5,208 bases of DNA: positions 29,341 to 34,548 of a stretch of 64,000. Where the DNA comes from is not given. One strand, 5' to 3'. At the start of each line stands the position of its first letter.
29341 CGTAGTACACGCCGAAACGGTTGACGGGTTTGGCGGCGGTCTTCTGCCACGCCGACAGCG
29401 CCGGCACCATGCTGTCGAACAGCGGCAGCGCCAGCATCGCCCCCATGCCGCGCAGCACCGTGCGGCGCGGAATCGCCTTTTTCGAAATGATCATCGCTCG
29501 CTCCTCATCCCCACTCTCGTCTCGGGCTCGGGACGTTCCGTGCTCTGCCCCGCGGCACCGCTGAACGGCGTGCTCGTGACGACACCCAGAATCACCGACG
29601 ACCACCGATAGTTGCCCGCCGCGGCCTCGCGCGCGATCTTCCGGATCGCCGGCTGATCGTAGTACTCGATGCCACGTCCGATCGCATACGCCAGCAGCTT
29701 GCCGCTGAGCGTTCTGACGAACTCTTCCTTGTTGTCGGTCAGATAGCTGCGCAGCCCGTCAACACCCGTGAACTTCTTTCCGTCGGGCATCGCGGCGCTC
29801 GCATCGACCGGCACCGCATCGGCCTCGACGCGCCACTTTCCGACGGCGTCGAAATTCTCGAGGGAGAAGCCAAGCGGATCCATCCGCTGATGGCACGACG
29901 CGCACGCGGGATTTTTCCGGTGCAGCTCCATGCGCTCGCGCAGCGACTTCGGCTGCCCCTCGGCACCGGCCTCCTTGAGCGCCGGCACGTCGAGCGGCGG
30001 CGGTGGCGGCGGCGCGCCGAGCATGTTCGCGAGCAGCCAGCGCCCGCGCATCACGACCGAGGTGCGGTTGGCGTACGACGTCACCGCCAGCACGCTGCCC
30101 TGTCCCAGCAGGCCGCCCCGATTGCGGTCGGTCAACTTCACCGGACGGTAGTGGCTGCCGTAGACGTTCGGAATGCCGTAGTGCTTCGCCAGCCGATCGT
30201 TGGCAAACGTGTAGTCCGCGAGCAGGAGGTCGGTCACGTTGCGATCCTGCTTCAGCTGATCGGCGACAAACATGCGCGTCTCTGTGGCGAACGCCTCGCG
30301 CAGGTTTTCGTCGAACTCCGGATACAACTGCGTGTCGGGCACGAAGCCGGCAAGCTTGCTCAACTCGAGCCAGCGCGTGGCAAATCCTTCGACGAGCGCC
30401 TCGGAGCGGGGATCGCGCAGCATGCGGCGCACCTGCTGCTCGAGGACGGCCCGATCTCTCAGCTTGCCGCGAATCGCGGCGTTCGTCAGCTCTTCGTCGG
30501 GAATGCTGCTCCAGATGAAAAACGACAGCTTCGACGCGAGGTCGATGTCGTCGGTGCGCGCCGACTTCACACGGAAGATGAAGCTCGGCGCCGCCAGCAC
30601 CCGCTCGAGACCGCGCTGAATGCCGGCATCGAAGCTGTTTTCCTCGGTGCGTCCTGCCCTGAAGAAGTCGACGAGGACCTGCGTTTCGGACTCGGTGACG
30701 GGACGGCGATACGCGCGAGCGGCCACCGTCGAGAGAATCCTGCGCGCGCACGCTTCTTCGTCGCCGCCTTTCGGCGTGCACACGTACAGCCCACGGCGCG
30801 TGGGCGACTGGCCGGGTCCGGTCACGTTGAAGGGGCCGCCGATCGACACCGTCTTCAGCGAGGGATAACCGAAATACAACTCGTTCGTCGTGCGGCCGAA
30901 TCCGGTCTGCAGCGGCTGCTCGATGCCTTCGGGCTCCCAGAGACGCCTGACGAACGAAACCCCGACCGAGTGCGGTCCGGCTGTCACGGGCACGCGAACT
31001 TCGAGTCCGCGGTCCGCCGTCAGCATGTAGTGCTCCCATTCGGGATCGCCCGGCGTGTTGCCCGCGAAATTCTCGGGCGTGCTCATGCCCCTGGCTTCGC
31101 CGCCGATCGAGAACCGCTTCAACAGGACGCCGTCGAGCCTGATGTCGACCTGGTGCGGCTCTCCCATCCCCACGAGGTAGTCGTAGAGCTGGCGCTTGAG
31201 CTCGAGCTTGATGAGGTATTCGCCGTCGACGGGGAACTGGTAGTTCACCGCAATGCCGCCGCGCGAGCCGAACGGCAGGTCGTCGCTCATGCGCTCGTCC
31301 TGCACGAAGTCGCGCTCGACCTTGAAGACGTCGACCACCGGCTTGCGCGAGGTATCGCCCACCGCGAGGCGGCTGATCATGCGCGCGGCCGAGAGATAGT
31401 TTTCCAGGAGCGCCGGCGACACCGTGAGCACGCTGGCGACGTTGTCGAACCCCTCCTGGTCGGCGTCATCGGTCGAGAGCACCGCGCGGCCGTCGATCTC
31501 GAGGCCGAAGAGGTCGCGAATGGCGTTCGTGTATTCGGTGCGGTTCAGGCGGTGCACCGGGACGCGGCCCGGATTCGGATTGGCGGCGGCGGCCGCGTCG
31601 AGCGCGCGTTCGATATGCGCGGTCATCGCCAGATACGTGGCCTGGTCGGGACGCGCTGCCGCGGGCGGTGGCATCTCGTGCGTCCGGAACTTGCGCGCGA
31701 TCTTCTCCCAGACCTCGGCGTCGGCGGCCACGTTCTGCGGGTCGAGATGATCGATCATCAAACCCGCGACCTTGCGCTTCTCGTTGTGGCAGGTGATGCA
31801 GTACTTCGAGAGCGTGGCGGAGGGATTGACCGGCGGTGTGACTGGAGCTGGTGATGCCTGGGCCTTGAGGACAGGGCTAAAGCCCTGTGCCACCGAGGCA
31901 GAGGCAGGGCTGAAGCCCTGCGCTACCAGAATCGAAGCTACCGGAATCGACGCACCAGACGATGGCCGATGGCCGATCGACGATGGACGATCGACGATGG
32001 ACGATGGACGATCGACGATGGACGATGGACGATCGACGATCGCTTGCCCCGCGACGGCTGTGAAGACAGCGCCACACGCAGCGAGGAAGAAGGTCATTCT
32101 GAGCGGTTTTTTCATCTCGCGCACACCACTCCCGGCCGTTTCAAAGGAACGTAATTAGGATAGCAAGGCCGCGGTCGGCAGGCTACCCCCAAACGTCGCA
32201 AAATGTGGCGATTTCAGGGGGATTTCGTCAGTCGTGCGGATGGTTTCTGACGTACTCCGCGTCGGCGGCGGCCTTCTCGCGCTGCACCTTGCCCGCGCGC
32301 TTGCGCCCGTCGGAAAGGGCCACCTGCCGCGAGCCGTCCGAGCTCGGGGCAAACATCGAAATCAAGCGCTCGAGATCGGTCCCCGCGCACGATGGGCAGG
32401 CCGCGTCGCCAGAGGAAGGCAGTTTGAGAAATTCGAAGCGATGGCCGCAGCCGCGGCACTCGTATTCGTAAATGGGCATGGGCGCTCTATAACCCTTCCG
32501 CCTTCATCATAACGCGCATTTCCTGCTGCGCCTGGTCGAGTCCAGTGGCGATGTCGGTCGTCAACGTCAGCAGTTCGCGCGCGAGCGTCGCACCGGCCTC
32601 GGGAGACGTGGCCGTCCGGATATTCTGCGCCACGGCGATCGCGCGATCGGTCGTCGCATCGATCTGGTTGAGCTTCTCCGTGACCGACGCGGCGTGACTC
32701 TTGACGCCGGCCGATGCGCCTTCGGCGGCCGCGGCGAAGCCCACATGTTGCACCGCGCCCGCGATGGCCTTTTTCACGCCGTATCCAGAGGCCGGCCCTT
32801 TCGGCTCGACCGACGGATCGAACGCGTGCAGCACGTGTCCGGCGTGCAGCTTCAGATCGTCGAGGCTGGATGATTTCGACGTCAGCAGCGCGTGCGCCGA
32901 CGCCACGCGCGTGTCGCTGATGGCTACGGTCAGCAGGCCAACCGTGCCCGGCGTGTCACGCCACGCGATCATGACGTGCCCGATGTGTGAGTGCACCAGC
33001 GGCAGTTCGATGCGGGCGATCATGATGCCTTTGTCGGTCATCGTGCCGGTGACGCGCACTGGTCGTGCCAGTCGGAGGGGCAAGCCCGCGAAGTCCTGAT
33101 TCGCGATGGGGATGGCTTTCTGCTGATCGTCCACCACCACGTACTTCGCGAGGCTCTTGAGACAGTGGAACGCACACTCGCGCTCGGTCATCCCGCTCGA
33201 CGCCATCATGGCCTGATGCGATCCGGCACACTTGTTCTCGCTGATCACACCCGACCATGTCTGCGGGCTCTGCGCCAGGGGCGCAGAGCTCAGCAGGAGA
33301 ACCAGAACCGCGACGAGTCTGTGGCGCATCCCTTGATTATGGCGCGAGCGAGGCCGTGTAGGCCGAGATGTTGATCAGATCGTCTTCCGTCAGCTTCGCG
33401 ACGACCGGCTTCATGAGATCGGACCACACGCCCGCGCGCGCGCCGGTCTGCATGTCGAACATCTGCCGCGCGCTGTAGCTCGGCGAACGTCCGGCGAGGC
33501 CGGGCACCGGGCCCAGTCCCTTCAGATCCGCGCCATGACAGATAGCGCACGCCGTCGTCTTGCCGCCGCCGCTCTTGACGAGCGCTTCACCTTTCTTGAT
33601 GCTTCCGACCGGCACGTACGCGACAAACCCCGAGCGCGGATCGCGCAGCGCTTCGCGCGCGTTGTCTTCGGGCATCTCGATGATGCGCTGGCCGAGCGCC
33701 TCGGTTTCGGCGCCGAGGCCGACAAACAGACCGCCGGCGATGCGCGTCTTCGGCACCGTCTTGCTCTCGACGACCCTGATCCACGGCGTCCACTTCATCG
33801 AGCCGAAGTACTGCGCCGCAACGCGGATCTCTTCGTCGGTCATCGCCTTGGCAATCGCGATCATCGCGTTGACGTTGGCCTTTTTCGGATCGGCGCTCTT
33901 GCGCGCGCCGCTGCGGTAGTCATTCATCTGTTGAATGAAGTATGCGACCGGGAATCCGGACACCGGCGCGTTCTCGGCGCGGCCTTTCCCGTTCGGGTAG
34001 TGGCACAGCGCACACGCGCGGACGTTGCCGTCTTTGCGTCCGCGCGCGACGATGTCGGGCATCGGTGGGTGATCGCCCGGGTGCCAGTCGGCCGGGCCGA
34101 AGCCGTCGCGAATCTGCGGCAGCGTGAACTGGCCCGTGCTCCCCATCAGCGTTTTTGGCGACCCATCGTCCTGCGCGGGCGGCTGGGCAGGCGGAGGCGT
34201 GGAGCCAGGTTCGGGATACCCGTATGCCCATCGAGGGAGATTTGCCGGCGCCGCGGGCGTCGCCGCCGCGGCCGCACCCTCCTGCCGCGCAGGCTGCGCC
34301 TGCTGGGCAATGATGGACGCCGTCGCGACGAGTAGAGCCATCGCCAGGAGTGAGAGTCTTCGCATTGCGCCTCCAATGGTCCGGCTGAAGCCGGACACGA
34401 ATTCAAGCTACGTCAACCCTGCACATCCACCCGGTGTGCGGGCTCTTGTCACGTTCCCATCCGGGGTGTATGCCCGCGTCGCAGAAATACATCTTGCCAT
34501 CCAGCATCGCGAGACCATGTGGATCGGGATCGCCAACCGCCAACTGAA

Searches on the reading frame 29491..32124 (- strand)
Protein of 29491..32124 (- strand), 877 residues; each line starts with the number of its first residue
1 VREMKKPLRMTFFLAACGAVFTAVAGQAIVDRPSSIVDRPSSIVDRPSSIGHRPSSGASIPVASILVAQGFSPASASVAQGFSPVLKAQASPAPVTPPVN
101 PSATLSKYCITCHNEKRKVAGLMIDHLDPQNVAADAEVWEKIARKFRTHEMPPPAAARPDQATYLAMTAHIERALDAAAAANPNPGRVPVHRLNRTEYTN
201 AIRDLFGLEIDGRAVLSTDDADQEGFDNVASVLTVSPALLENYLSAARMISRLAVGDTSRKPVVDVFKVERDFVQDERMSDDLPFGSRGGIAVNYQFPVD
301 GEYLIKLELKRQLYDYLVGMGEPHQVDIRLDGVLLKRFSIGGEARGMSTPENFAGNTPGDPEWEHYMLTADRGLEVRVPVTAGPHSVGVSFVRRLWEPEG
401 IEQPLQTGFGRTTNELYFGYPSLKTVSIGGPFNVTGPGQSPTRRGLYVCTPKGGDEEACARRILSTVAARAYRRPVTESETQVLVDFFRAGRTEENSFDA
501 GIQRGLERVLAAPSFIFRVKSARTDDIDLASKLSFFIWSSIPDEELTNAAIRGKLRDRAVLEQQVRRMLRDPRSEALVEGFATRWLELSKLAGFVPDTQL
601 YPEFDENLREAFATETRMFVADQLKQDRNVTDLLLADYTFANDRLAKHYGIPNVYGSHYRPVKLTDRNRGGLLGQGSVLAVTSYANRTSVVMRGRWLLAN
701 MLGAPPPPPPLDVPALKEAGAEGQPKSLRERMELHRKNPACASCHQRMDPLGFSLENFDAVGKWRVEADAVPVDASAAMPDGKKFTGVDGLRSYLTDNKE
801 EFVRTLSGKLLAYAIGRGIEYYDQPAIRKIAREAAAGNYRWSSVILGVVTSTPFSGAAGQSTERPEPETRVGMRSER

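Call 36: search_protein_families(library=pfam, max_evalue=0.00001, proteins=[window:29491-32124:-])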
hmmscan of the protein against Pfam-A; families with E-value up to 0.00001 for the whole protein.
window:29491-32124:- (877 aa): 6 families
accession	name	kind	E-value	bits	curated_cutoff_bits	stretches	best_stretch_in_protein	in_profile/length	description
PF07631.16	PSD4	-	1e-44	152.5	23.3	1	525-651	2-128/128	Protein of unknown function (DUF1592)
PF07627.16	PSCyt3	-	1.4e-34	118.7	27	1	669-766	1-96/98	Protein of unknown function (DUF1588)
PF07624.16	PSD2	-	3.3e-23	81.6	25.8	1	781-854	1-74/74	Protein of unknown function (DUF1585)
PF07626.16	PSD3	-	4.1e-21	75.7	23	1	192-255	2-64/65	Protein of unknown function (DUF1587)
PF07637.16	PSD5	-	5.8e-18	65.4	34.2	1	459-519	1-61/62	Protein of unknown function (DUF1595)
PF07635.16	PSCyt1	-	5.2e-06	27.4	22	0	109-154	1-58/59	Planctomycete cytochrome C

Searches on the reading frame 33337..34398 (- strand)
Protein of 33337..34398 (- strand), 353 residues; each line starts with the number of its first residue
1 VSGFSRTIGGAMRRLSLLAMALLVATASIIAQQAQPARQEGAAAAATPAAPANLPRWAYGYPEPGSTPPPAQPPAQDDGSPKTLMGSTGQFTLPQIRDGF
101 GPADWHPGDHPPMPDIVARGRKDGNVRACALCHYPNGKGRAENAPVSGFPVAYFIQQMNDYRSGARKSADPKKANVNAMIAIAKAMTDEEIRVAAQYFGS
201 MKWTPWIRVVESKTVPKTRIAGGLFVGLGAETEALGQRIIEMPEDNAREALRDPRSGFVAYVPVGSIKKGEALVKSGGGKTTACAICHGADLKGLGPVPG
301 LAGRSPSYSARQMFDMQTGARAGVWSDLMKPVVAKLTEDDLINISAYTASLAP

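Call 36: search_protein_families(library=pfam, max_evalue=0.00001, proteins=[window:33337-34398:-])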
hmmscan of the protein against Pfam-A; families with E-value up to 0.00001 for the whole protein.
window:33337-34398:- (353 aa): 2 families
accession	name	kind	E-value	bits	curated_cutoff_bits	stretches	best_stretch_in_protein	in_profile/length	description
PF00034.26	Cytochrom_C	-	2.9e-09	38.6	21.3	0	127-200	10-88/90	Cytochrome c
PF13442.11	Cytochrome_CBB3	-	1.3e-06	29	27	0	268-347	4-67/68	Cytochrome C oxidase, cbb3-type, subunit III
